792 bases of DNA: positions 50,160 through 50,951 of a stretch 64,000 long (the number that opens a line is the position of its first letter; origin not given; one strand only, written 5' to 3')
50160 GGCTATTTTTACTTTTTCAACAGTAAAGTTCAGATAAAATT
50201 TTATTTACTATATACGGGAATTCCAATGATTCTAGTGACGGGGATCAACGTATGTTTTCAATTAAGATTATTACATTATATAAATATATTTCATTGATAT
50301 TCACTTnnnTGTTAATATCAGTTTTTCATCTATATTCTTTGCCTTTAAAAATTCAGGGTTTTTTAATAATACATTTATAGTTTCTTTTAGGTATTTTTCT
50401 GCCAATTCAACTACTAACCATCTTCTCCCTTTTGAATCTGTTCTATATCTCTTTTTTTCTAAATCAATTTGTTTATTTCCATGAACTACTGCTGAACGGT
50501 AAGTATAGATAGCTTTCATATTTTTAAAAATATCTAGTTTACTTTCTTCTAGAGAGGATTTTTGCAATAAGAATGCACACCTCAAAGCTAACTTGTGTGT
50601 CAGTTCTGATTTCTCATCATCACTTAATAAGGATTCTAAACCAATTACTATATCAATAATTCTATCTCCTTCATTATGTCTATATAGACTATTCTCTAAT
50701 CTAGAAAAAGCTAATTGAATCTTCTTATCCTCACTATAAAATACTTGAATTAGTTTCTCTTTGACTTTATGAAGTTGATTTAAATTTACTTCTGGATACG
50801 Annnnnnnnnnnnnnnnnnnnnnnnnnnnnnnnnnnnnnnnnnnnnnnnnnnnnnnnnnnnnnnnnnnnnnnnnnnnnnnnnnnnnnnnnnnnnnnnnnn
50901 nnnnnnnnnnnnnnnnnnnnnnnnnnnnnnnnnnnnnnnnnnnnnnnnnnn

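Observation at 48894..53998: ISS-bounded 5.1-kb cassette: two AlbA_2/Schlafen-like proteins flanking a large HEPN-motif protein, a candidate undescribed defence system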

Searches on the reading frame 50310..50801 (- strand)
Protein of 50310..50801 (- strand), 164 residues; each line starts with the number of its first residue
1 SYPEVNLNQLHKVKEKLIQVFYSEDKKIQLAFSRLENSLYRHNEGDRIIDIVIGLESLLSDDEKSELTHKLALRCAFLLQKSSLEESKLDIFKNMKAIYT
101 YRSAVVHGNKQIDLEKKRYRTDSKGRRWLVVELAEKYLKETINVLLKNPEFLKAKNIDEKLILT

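Call 46: search_solved_structures(query=A3, max_evalue=10, show_alignments=3)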
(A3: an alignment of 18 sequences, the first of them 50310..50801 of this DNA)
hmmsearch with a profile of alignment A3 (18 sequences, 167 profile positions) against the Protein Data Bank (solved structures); distinct sequences matched with E-value up to 10: 0.

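Call 57: predict_structure(alignment_id=A3)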
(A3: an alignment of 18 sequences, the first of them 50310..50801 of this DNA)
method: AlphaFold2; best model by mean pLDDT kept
length: 164 residues; sequences in the alignment: 18
mean_pLDDT: 91.3   pTM: 0.87
mean pLDDT of the five models: 91.3, 91.3, 91.2, 90.6, 90.5
residues with pLDDT >= 90: 122; 70-90: 37; 50-70: 5; < 50: 0
segments of 3 or more residues with pLDDT < 50: none
pLDDT, mean of each block of 10 residues (from residue 1): 85 89 90 96 96 96 73 96 92 96 90 89 90 97 95 94 85
secondary structure, 60 per line:
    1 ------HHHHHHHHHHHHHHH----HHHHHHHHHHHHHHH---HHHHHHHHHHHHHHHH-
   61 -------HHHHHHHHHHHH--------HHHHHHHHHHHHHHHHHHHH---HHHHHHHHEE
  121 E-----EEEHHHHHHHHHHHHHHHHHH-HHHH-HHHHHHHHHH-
elements in order: H7-21 H26-40 H44-59 H68-79 H88-107 H111-118 E119-121 E127-129 H130-147 H149-152 H154-163

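Call 62: fold_search(model_id=the predicted structure, library=pdb)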
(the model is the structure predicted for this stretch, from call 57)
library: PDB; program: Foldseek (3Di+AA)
matches with E <= 10: 389; with E <= 0.001: 0
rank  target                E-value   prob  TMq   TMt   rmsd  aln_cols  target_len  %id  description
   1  5cwf_D                4.7e-01  0.11  0.18  0.17  14.7       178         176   13  Crystal structure of de novo designed helical repeat protein DHR8 (released 2015-12-16)
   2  8sjh_C                5.7e-01  0.63  0.28  0.40   6.8       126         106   13  Zn-Bound Structure of Computationally Designed Homotrimer TP1 (released 2023-07-05)
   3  8sji_B                7.0e-01  0.63  0.32  0.44   7.7       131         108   14  Apo Structure of Computationally Designed Homotrimer TP1 (released 2023-07-05)
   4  5j0l_D                7.4e-01  0.12  0.18  0.22  15.2       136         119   21  De novo design of protein homo-oligomers with modular hydrogen bond network-mediated specificity (released 2016-07-06)
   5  4uos                  7.4e-01  0.09  0.14  0.14  19.8       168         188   23  Thermodynamic hyperstability in parametrically designed helical bundles (released 2014-11-05)
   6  8sjh_B                7.8e-01  0.51  0.30  0.40   7.7       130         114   15  Zn-Bound Structure of Computationally Designed Homotrimer TP1 (released 2023-07-05)
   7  9g25_I                7.8e-01  0.15  0.22  0.16  15.1       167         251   14  snR30 snoRNP - State 1 - Utp23-Krr1-deltaC3 (released 2025-06-18)
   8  2rd9_C                9.5e-01  0.11  0.20  0.19  15.6       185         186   13  Crystal structure of a putative yfit-like metal-dependent hydrolase (bh0186) from bacillus halodurans c-125 at 2.30 A  (released 2007-10-09)
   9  9l9o_A                1.0e+00  0.12  0.21  0.12  11.5       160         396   16  Cryo-EM structure of apo GPR50 with BRIL fusion, anti-BRIL Fab, and anti-Fab Nb complex (released 2026-02-18)
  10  8dt0_B                1.0e+00  0.08  0.15  0.17  14.0       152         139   11  Scaffolding protein functional sites using deep learning (released 2022-08-10)
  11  8del_A                1.1e+00  0.44  0.29  0.41   8.8       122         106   12  Trimeric Heme-Free Cytochrome Variant ApoCyt-TriCyt3 (released 2022-07-06)
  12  6roc_A                1.1e+00  0.09  0.22  0.20  14.1       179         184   15  Crystal structure of Borrelia burgdorferi outer surface protein BBA69, mutant Leu214Met (Se-Met data) (released 2019-06-26)
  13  8dt0_A                1.1e+00  0.08  0.16  0.17  12.5       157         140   13  Scaffolding protein functional sites using deep learning (released 2022-08-10)
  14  4k0d_B                1.2e+00  0.23  0.29  0.31  13.8       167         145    9  Periplasmic sensor domain of sensor histidine kinase, Adeh_2942 (released 2013-06-12)
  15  6duw                  1.2e+00  0.12  0.23  0.20  13.3       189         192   13  Crystal structure of the alpha-N-catenin actin-binding domain H1 mutant (released 2018-12-19)
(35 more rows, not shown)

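Call 73: search_protein_representatives(alignment_id=A3)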
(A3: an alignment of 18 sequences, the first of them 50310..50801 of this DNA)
Query: 18 sequences, 167 profile positions. Proteins with E-value up to 0.001 (for the whole library): 12730; up to 1e-10: 3474; up to 1e-30: 294. The best 150 are listed.
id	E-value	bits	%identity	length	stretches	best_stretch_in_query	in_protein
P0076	2.0e-62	225.9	-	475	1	2-163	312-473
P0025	1.8e-61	222.8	-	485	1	2-164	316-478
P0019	3.3e-61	221.9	-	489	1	2-165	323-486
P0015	1.2e-59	216.8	-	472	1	2-165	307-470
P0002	1.3e-59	216.7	-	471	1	2-162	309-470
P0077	1.3e-58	213.5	-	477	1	2-165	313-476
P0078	6.3e-58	211.2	-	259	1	2-163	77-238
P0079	6.5e-58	211.2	-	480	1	2-164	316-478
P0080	2.9e-56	205.8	-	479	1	1-163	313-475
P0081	2.9e-56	205.8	-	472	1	4-164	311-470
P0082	1.1e-55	203.9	-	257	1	2-164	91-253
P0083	1.4e-55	203.6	-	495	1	2-164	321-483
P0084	1.8e-55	203.3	-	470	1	5-164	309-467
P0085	1.9e-55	203.2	-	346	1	2-162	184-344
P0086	2.6e-55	202.7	-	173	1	2-164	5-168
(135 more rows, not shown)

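Call 77: search_protein_families(library=pfam, alignment_id=A3, max_evalue=10)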
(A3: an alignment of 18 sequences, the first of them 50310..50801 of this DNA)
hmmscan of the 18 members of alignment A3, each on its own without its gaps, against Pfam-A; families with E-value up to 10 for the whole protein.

A. member 1, window:50310-50801:- (164 aa): 1 family
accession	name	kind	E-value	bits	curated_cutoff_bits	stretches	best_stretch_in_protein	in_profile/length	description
PF02759.24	RUN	-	0.00081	20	22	1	90-153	32-95/131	RUN domain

B. families by the number of members that match (of 18 scanned): 8 families
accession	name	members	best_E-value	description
PF18739.6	HEPN_Apea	2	0.02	Apea-like HEPN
PF02759.24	RUN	1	0.00081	RUN domain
PF08332.16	CaMKII_AD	1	0.0096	Calcium/calmodulin dependent protein kinase II association domain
PF12958.12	DUF3847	1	0.016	Protein of unknown function (DUF3847)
PF05746.21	DALR_1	1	0.07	DALR anticodon binding domain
PF15650.12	Tox-REase-9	1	0.083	Restriction endonuclease fold toxin 9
PF17184.9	Rit1_C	1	0.18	Rit1 N-terminal domain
PF18477.7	PIN_9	1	0.19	PIN like domain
